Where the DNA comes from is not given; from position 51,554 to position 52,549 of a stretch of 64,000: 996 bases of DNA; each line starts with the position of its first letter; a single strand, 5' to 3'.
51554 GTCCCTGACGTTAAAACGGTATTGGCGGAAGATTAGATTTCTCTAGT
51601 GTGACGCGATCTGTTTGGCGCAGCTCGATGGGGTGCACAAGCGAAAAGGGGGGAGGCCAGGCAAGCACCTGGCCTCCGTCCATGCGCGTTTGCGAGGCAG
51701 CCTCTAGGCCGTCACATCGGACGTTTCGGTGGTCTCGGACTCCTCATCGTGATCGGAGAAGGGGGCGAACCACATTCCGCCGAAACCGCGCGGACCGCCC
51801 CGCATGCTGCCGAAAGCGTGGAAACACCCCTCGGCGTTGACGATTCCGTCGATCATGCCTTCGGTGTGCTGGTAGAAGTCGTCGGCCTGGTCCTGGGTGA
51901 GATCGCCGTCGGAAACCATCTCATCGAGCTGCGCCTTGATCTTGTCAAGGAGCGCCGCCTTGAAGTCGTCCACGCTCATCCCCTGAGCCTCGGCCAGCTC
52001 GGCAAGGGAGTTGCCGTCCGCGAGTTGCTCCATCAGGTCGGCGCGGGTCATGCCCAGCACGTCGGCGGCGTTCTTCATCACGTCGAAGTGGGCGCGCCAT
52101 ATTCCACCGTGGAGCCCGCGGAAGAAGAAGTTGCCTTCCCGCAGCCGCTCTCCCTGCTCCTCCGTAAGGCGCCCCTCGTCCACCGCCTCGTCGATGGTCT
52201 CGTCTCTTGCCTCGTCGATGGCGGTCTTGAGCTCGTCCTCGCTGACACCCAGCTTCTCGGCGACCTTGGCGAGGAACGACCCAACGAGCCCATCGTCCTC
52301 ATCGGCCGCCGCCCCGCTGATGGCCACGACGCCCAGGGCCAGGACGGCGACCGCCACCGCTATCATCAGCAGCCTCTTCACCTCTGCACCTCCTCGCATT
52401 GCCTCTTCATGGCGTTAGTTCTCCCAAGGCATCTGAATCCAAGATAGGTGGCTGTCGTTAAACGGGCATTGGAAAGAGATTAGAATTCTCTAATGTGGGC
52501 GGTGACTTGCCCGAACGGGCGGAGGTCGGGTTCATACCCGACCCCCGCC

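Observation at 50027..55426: Candidate envelope-stress regulon: one ~65-bp cis-element upstream of four units next to a two-component system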

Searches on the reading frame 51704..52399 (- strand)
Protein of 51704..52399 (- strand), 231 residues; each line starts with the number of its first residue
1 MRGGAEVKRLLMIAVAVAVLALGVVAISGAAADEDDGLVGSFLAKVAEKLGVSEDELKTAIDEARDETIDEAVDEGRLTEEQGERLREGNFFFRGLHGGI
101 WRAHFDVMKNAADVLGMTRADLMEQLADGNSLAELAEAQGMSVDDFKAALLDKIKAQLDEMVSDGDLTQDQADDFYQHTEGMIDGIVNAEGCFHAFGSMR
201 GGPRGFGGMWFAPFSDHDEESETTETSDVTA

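Call 5: search_protein_families(library=pfam, proteins=[window:51704-52399:-], max_evalue=0.01)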
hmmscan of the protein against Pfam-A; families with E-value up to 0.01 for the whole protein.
window:51704-52399:- (231 aa): 2 families
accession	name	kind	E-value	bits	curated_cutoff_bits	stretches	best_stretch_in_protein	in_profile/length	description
PF10925.13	DUF2680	-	3.1e-06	27.7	25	0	137-183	3-49/57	Protein of unknown function (DUF2680)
PF16305.10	DUF4947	-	0.0083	16.6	25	0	53-84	84-115/169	Domain of unknown function (DUF4947)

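Call 10: find_homologous_proteins(query=window:51704-52399:-)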
Query window:51704-52399:- (231 aa): 217 proteins with E <= 0.001 among 2116 candidates; the best 120 are listed.
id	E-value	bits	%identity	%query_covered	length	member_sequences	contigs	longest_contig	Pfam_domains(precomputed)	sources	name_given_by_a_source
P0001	2.7e-136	471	100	95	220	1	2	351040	PF10925.14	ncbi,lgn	-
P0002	3.9e-94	333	75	86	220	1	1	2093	-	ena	-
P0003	1.9e-93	331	73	97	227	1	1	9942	PF10925.14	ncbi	-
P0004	5.3e-87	309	75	79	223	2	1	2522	-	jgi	-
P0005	5.3e-86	306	69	84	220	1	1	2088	-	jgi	-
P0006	7.0e-86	306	71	86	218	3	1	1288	-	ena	-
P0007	2.3e-85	304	70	97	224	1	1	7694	PF10925.14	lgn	-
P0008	1.4e-82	295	66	87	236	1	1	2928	-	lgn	-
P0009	2.7e-82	294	72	97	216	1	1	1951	-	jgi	jgi:polyhydroxyalkanoate synthesis regulator phasin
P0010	8.0e-82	293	70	97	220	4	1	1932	-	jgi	jgi:polyhydroxyalkanoate synthesis regulator phasin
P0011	3.4e-81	291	72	81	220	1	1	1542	PF10925.14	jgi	jgi:polyhydroxyalkanoate synthesis regulator phasin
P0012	2.4e-80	288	66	98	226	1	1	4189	PF10925.14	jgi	jgi:polyhydroxyalkanoate synthesis regulator phasin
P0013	2.9e-80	287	68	97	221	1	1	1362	PF10925.14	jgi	-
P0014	4.1e-80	287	66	86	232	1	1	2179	PF10925.14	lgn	-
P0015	2.4e-79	284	66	97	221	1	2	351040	-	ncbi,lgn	-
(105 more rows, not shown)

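Call 12: find_related_loci(query=A2, collection=genome_contigs, flank=8000)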
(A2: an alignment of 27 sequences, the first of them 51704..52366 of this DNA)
Query A2 (220 aa) in genome_contigs; peptide patterns used: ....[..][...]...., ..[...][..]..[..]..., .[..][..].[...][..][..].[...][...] (x = any residue, [..] = any of these).
600 stretches matched a pattern (row limit reached: there are more); 144 encode a relative of the query (tblastn E <= 1e-3); the best 80 are kept; 80 distinct loci.
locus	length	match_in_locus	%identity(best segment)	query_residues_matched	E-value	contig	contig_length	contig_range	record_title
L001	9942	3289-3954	73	1-220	3e-81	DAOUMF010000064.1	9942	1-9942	MAG TPA_asm: Dehalococcoidia bacterium isolate W31_80 k127_436493, whole genome shotgun sequence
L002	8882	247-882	56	1-213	2e-60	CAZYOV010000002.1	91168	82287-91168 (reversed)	MAG TPA_asm: uncultured Dehalococcoidia bacterium isolate binchicken_co85_35 genome assembly, contig: NODE_115_length_91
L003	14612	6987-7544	56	20-220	7e-58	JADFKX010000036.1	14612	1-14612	MAG: Chloroflexota bacterium isolate B4T1B11 B4T1B11_NODE635, whole genome shotgun sequence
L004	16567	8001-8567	52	1-181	3e-50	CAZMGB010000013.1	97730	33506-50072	MAG TPA_asm: uncultured Dehalococcoidia bacterium isolate SRP323688_co1_256 genome assembly, contig: NODE_439_length_977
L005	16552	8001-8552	56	1-177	2e-50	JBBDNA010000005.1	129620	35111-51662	MAG: Dehalococcoidia bacterium isolate LejiaB_68_106 Lejia_B_171_length_129620_cov_63, whole genome shotgun sequence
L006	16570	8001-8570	50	1-190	6e-44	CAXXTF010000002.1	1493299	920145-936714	MAG: Dehalococcoidia bacterium isolate b426fa95-c85f-4e70-a700-4121ed63f50a genome assembly, contig: contig_2, whole gen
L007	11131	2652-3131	54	21-178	1e-43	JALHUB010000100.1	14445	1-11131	MAG: Dehalococcoidia bacterium isolate PFL39 seq_1780162, whole genome shotgun sequence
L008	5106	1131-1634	55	16-183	9e-41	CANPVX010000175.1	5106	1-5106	MAG: uncultured bacterium isolate TVG05_bin235 genome assembly, contig: NODE_35135_length_5106_cov_6.676429, whole genom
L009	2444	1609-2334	39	6-220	3e-40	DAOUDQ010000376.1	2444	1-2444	MAG TPA_asm: Dehalococcoidia bacterium isolate M62_289 227363, whole genome shotgun sequence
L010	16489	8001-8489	50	20-178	2e-38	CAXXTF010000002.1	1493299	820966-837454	MAG: Dehalococcoidia bacterium isolate b426fa95-c85f-4e70-a700-4121ed63f50a genome assembly, contig: contig_2, whole gen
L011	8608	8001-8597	43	1-179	3e-36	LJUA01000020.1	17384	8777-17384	MAG: Dehalococcoidia bacterium SM23_28_2 WORSMTZ_6127, whole genome shotgun sequence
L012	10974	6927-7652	37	1-216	3e-35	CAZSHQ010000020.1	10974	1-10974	MAG TPA_asm: uncultured Dehalococcoidia bacterium isolate binchicken_co228_504 genome assembly, contig: NODE_9023_length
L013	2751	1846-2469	42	1-178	2e-34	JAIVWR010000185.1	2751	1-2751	MAG: Acidobacteriota bacterium isolate HYP3_US_01_6 NODE_35358_length_2751_cov_0.211890, whole genome shotgun sequence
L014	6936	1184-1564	54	20-148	1e-32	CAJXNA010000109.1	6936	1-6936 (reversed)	MAG TPA_asm: uncultured Chloroflexi bacterium isolate SRR5189789_bin.6_MetaBAT_v2.12.1_MAG genome assembly, contig: NODE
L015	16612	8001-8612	40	24-192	2e-32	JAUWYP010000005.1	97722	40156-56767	MAG: Dehalococcoidia bacterium isolate CSMAG_2713 CSMAG_2713_k141_178846_length_97722_cov_35.9266, whole genome shotgun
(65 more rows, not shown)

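Call 26: search_protein_families(library=ncbifam, proteins=[window:51704-52366:-], max_evalue=0.001)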
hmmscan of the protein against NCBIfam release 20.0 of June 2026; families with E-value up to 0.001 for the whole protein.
window:51704-52366:- (220 aa): 1 family
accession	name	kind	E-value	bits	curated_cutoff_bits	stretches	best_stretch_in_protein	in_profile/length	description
TIGR02675.1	tape_meas_nterm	domain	0.00086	19.6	21.35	0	144-160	58-74/75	tape measure protein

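Call 35: search_solved_structures(query=A2, max_evalue=10)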
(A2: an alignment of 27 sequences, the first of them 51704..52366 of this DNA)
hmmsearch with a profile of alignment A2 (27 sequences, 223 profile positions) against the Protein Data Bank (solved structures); distinct sequences matched with E-value up to 10: 11.
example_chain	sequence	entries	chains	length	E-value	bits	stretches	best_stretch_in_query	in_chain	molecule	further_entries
8etq_A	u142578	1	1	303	1.1e-06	31.6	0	128-156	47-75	k-cTRP5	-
8vd6_A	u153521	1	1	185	5.6e-05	26.1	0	115-146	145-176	CAP REPEAT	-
7ewc_A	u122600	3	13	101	0.046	16.5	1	136-204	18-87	Putative antitoxin HigA2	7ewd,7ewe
9w15_B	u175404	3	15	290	0.053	16.3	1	142-175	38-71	3-hydroxyacyl-CoA dehydrogenase, NAD binding domain protein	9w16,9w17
3mog_A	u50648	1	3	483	0.07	15.9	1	46-114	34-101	Probable 3-hydroxybutyryl-CoA dehydrogenase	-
2k2v_A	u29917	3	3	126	0.12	15.1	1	86-154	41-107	Alr1010 protein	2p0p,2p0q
3urg_A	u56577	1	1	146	0.18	14.6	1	86-154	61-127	Alr1010 protein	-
6x8n_A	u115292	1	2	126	0.32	13.8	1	11-70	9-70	De novo designed ABLE protein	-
28li_A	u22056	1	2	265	0.86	12.4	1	122-195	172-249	Uncharacterized conserved protein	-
7rb9_D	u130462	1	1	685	1.5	11.6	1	12-69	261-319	Isoform 3 of Unconventional myosin-XV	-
7r91_D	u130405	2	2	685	1.5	11.5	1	12-69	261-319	Isoform 3 of Unconventional myosin-XV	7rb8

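Call 41: predict_structure(alignment_id=A2)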
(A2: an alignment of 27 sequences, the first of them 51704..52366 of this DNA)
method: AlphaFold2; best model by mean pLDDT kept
length: 220 residues; sequences in the alignment: 27
mean_pLDDT: 71.6   pTM: 0.49
mean pLDDT of the five models: 71.6, 70.9, 69.9, 69.0, 68.6
residues with pLDDT >= 90: 70; 70-90: 64; 50-70: 22; < 50: 64
segments of 3 or more residues with pLDDT < 50: 1-5, 10-24, 80-86, 184-220
pLDDT, mean of each block of 10 residues (from residue 1): 49 43 53 80 82 84 85 72 49 82 95 93 97 97 94 87 91 86 47 38 34 39
secondary structure, 60 per line:
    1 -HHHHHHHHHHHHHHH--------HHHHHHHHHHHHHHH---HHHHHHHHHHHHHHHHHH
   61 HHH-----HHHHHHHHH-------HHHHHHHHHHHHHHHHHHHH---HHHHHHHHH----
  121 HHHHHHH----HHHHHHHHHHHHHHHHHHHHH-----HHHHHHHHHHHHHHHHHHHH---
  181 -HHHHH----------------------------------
elements in order: H2-16 H25-39 H43-63 H69-77 H85-104 H108-116 H121-127 H132-152 H158-177 H182-186

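Call 44: fold_search(model_id=the predicted structure, library=pdb)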
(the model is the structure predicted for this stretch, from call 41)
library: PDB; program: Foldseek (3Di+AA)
matches with E <= 10: 76; with E <= 0.001: 0
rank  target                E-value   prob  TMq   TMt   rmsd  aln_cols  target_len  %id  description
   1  4yy5_A                8.8e-01  0.23  0.14  0.25   8.9        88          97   18  Computationally designed left-handed alpha/alpha toroid with 3 repeats in space group P43212 (released 2015-12-16)
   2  7ohr_R                2.2e+00  0.25  0.18  0.34  28.2       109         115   13  Nog1-TAP associated immature ribosomal particle population E from S. cerevisiae (released 2021-11-10)
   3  1vi0_A                2.4e+00  0.12  0.22  0.25  18.3       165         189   14  Crystal structure of a transcriptional regulator (released 2003-12-30)
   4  4flc_D                2.7e+00  0.04  0.12  0.07  13.7       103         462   17  Structural and Biochemical Characterization of Human Adenylosuccinate Lyase (ADSL) and the R303C ADSL Deficiency Assoc (released 2012-08-01)
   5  5y6p_Q1               2.9e+00  0.08  0.20  0.24  21.2       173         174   17  Structure of the phycobilisome from the red alga Griffithsia pacifica (released 2017-11-15)
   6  6inw_A                3.0e+00  0.06  0.16  0.10  16.6       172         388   14  A Pericyclic Reaction enzyme (released 2019-07-03)
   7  6e6t_A                3.4e+00  0.28  0.22  0.19   9.6        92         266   23  Dieckmann cyclase, NcmC, bound to cerulenin (released 2019-07-31)
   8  3vib_B                3.5e+00  0.09  0.22  0.24  18.3       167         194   16  Structural basis for multidrug recognition and antimicrobial resistance by MTRR, an efflux pump regulator from Neisser (released 2012-10-03)
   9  5vl9_A                3.5e+00  0.07  0.19  0.21  16.4       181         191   16  Crystal structure of EilR in complex with eilO DNA element (released 2018-06-27)
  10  2vd6_C                3.5e+00  0.06  0.11  0.06  10.3        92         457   14  Human adenylosuccinate lyase in complex with its substrate N6-(1,2- Dicarboxyethyl)-AMP, and its products AMP and fuma (released 2007-10-23)
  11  6j1o_A                3.7e+00  0.06  0.16  0.10  15.7       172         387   14  Crystal structure of a SAM-dependent methyltransferase LepI from Aspergillus flavus (released 2019-05-01)
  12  6e6y_A                3.9e+00  0.25  0.22  0.18  10.1        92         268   23  Dieckmann cyclase, NcmC (released 2019-07-31)
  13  5nx8_D                3.9e+00  0.05  0.11  0.06  10.7        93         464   16  Crystal structure of Neanderthal Adenylosuccinate Lyase (ADSL) (released 2018-05-30)
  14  3lhq_B                4.2e+00  0.10  0.14  0.14   7.1        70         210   18  DNA-binding transcriptional repressor AcrR from Salmonella typhimurium. (released 2010-02-02)
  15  6inw_B                4.4e+00  0.05  0.16  0.10  16.4       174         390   14  A Pericyclic Reaction enzyme (released 2019-07-03)
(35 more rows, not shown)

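Call 45: find_encoding_contigs(protein=P0001, flank=1000, max_places=3)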
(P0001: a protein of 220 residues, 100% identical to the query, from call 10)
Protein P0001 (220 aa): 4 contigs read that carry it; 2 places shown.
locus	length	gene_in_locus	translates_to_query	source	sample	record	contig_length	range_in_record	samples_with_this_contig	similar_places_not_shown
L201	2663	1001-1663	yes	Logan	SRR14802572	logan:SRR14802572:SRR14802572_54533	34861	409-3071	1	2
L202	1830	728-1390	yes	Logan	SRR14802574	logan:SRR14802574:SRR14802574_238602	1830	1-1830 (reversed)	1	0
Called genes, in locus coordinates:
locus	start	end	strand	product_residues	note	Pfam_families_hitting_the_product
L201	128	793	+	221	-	-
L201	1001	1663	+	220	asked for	PF10925:DUF2680 (faint)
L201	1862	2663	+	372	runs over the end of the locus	PF00089:Trypsin, PF13365:Trypsin_2, PF00595:PDZ (faint), PF13180:PDZ_2, PF17820:PDZ_6 (faint)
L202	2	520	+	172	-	?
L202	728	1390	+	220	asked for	PF10925:DUF2680 (faint)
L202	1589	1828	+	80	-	?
